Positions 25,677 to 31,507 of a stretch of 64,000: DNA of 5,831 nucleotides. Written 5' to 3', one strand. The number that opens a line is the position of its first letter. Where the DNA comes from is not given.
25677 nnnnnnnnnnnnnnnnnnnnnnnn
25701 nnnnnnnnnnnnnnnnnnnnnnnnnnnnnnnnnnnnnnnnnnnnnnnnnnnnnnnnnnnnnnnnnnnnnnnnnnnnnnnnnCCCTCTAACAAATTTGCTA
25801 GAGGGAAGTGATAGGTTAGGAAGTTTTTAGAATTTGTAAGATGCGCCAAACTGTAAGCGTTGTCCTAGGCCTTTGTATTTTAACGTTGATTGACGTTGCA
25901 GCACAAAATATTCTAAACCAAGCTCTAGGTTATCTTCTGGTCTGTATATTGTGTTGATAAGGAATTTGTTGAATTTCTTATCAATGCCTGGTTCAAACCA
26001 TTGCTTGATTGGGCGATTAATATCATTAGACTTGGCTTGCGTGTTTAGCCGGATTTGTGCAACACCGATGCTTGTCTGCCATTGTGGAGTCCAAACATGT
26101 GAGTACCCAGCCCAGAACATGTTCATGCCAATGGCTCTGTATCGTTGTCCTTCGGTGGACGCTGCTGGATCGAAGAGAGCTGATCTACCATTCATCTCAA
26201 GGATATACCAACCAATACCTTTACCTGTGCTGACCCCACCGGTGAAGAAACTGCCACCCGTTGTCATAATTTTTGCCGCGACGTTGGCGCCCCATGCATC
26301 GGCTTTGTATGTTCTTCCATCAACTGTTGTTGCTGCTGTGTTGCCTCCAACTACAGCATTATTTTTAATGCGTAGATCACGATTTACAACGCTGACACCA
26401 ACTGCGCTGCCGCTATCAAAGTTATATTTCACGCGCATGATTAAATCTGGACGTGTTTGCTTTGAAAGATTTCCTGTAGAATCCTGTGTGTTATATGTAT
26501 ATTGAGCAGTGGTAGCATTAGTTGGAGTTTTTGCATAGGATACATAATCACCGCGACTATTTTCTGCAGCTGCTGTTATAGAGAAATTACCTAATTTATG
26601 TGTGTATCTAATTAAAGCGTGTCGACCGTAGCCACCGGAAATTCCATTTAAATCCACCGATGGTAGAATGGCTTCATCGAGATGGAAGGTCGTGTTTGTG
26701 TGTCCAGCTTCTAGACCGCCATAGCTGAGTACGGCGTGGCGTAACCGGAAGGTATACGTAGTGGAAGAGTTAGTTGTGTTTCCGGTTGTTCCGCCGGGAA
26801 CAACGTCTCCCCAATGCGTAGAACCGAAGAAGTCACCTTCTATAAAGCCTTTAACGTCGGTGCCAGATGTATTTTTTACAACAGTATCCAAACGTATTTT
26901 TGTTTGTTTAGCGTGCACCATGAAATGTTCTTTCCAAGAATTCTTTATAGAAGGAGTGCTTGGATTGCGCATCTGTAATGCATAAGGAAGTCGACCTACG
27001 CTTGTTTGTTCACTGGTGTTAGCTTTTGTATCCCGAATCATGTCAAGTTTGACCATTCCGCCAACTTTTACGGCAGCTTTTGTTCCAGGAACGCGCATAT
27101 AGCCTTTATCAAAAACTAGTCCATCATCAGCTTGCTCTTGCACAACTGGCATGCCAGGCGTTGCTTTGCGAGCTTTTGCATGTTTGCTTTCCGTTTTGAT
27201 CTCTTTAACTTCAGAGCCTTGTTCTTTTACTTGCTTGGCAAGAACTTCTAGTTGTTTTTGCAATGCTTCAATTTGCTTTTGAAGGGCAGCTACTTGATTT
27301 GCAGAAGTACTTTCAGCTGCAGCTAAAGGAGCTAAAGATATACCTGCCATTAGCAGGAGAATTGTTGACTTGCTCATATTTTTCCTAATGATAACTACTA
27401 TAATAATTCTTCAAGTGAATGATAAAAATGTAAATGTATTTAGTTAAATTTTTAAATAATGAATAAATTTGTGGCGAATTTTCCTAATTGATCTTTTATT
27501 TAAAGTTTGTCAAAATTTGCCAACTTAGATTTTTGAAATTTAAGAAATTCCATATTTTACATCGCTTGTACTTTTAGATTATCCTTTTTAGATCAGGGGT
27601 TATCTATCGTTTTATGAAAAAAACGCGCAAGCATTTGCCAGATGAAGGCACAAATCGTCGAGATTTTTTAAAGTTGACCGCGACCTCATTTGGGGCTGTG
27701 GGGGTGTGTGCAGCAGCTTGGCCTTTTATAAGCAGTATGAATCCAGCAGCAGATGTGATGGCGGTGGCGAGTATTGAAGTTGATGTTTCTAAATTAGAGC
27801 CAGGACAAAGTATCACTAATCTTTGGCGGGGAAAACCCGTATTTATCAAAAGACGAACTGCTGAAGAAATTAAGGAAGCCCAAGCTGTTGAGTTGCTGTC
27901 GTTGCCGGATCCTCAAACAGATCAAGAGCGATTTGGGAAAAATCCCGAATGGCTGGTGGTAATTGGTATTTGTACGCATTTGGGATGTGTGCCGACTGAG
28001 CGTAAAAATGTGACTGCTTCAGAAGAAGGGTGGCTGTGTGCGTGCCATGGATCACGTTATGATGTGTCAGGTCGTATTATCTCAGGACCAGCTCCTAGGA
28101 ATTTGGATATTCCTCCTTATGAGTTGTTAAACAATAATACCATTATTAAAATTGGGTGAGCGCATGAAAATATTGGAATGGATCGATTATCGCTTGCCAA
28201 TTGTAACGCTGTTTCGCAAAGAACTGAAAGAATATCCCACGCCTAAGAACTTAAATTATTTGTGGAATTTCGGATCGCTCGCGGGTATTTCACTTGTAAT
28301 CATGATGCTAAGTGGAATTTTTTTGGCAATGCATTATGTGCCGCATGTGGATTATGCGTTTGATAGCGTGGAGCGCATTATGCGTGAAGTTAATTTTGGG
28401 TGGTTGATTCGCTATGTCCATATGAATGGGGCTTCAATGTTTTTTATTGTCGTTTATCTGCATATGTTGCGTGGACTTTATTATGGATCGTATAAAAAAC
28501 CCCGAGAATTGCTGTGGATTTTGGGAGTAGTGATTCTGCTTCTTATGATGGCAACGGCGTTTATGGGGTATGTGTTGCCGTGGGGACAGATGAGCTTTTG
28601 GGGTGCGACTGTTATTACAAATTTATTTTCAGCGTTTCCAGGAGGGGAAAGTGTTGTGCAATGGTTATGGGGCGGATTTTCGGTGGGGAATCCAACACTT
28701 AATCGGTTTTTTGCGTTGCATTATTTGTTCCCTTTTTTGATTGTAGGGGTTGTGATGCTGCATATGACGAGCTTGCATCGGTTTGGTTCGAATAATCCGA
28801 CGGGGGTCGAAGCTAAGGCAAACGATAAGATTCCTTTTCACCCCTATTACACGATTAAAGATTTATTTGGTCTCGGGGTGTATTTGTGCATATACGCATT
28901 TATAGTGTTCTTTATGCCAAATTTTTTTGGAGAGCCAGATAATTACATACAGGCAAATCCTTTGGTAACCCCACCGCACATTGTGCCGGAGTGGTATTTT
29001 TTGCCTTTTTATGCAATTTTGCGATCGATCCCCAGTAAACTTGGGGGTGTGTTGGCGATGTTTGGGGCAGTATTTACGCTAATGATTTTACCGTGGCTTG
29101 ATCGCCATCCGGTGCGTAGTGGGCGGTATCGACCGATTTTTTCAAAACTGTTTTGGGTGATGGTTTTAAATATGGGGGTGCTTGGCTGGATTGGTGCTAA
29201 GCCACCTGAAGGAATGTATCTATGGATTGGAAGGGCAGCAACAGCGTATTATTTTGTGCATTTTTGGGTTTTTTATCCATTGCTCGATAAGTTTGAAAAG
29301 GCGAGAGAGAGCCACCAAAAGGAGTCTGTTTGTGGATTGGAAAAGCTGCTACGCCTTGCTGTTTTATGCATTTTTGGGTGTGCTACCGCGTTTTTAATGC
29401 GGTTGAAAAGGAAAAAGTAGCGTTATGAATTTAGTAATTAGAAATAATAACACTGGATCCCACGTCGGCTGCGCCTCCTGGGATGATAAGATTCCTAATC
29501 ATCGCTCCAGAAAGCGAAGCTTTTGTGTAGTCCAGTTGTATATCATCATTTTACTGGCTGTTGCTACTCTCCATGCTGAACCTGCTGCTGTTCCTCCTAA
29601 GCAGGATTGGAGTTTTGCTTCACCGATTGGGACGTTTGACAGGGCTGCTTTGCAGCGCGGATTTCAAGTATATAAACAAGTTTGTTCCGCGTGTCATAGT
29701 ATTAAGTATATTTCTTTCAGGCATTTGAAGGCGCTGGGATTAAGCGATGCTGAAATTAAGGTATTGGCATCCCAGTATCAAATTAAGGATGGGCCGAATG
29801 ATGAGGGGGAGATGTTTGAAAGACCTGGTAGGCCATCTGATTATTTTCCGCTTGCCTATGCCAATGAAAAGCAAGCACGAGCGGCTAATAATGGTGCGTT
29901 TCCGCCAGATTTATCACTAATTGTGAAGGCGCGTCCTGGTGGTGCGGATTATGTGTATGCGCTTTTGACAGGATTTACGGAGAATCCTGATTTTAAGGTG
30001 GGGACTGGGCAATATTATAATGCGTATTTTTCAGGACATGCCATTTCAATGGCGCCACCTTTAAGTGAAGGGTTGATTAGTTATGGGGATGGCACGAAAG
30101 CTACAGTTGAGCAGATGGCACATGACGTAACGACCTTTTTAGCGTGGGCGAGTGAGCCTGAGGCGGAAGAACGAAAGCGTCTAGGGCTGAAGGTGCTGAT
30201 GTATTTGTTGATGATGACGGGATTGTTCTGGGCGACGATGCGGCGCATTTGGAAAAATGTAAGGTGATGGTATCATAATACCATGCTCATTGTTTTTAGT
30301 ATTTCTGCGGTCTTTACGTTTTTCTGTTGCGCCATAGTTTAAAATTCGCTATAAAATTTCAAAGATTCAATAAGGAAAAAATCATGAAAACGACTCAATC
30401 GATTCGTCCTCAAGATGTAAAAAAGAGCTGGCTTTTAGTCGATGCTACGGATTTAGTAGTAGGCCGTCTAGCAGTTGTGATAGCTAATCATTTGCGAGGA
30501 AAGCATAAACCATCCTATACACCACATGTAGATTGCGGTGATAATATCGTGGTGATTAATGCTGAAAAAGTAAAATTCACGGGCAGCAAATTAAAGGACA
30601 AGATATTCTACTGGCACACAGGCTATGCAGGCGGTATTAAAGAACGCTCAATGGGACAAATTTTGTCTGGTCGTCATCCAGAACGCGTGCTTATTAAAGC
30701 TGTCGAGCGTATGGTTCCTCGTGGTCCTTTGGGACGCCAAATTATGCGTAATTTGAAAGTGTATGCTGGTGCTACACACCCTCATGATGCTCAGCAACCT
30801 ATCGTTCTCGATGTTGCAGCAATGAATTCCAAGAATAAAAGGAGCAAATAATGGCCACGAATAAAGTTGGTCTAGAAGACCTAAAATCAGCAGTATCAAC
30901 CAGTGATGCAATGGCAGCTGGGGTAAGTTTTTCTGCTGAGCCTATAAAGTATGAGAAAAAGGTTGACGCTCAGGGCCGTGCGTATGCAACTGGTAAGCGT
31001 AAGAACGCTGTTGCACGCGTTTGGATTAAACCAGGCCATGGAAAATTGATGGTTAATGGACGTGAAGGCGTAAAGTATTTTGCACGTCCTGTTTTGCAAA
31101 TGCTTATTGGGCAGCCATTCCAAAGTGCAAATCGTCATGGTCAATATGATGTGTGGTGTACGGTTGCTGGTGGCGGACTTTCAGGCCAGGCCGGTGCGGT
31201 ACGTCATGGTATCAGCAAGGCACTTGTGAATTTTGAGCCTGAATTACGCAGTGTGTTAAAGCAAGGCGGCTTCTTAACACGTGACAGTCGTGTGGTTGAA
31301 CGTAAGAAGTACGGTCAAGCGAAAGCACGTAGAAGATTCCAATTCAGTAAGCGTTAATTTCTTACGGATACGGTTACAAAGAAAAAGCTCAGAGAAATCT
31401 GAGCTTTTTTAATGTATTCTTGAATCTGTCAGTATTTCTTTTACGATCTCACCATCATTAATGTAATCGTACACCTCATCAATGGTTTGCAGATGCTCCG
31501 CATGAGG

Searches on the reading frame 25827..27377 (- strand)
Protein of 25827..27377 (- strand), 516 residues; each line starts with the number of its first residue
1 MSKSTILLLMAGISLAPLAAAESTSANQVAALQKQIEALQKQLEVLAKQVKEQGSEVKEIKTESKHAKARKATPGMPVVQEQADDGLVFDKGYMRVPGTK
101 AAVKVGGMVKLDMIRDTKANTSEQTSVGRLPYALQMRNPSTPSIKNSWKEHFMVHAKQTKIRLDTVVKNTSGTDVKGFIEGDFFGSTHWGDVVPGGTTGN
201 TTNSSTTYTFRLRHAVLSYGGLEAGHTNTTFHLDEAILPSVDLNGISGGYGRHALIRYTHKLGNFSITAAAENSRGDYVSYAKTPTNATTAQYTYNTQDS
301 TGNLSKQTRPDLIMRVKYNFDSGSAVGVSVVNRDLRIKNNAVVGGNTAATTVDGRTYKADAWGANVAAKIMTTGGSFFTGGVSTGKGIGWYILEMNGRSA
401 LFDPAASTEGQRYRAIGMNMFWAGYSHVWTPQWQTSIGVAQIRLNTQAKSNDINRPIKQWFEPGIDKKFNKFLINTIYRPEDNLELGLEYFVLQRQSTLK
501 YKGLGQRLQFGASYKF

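Call 26: search_protein_families(library=pfam, proteins=[window:25827-27377:-])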
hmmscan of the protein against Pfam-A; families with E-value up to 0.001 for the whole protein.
window:25827-27377:- (516 aa): 2 families
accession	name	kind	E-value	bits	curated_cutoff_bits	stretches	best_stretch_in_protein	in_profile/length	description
PF02530.20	Porin_2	-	2.5e-09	37.4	22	1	88-459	19-291/357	Porin subfamily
PF19577.5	DcaP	-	0.00035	20.2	27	1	146-261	103-203/410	DcaP outer membrane protein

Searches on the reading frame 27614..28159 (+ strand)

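Call 52: search_protein_families(library=pfam, proteins=[window:27614-28159:+], max_evalue=0.00001)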
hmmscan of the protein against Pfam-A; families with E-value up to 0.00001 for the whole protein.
window:27614-28159:+ (181 aa): 2 families
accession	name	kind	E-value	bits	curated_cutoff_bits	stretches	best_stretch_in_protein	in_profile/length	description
PF10399.14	UCR_Fe-S_N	-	5.8e-17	61.3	24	1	10-45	6-41/41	Ubiquitinol-cytochrome C reductase Fe-S subunit TAT signal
PF00355.32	Rieske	-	6.3e-09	36.1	20.3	1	110-165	33-85/88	Rieske [2Fe-2S] domain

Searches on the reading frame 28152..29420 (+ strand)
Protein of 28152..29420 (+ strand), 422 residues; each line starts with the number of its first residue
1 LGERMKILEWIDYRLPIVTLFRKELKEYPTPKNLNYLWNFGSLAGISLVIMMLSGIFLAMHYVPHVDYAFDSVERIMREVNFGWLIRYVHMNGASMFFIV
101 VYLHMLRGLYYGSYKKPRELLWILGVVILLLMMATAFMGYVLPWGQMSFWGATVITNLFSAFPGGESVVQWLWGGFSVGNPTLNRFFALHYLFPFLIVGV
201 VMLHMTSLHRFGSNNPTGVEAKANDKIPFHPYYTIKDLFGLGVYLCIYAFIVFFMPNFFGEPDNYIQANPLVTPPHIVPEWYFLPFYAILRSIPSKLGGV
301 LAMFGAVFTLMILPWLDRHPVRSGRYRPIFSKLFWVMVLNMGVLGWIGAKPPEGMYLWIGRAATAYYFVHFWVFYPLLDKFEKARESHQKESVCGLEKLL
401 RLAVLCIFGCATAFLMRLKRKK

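Call 52: search_protein_families(library=pfam, proteins=[window:28152-29420:+], max_evalue=0.00001)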
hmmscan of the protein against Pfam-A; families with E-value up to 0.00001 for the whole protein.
window:28152-29420:+ (422 aa): 3 families
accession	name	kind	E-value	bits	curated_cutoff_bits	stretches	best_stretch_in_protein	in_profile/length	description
PF00033.24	Cytochrome_B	-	3.8e-75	252.3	27.2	1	26-212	2-189/189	Cytochrome b/b6/petB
PF13631.11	Cytochrom_B_N_2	-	6.2e-46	156.9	27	1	96-261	2-168/169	Cytochrome b(N-terminal)/b6/petB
PF00032.22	Cytochrom_B_C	-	1.5e-43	147.6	20.7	1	267-368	1-102/102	Cytochrome b(C-terminal)/b6/petD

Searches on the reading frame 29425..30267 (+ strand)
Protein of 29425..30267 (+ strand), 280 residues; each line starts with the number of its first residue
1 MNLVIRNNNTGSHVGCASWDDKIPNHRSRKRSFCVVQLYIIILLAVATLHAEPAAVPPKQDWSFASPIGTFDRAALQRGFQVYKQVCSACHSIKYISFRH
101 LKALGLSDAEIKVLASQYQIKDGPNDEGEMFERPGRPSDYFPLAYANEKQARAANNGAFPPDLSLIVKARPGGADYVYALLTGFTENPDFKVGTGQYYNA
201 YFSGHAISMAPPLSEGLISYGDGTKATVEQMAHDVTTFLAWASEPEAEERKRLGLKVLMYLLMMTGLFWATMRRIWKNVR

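Call 52: search_protein_families(library=pfam, proteins=[window:29425-30267:+], max_evalue=0.00001)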
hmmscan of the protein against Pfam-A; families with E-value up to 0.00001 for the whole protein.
window:29425-30267:+ (280 aa): 1 family
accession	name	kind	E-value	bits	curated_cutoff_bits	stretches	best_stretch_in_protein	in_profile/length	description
PF02167.20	Cytochrom_C1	-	8.7e-98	326.8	22.8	1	62-278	1-218/219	Cytochrome C1 family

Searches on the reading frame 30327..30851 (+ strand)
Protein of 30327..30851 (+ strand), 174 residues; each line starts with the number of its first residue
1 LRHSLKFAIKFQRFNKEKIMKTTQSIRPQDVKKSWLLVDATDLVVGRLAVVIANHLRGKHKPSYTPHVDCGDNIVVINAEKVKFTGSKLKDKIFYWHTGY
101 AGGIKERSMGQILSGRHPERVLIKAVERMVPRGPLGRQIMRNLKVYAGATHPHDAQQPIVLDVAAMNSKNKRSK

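Call 52: search_protein_families(library=pfam, proteins=[window:30327-30851:+], max_evalue=0.00001)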
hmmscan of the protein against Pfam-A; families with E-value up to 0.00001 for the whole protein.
window:30327-30851:+ (174 aa): 1 family
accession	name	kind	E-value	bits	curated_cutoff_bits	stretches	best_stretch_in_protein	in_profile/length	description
PF00572.24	Ribosomal_L13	-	1e-44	151.9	23.8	1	34-152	2-119/119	Ribosomal protein L13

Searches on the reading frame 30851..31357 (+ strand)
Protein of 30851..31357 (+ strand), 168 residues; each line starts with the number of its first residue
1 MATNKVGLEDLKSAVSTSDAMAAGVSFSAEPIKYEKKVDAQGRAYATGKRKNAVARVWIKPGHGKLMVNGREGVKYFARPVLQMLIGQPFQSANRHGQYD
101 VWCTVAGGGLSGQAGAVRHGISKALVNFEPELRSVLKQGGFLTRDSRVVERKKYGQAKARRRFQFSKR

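Call 52: search_protein_families(library=pfam, proteins=[window:30851-31357:+], max_evalue=0.00001)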
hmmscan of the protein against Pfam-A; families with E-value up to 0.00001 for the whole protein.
window:30851-31357:+ (168 aa): 1 family
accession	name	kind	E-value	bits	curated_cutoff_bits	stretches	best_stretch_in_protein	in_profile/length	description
PF00380.25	Ribosomal_S9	-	1e-48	165.3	22.5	1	48-168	1-121/121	Ribosomal protein S9/S16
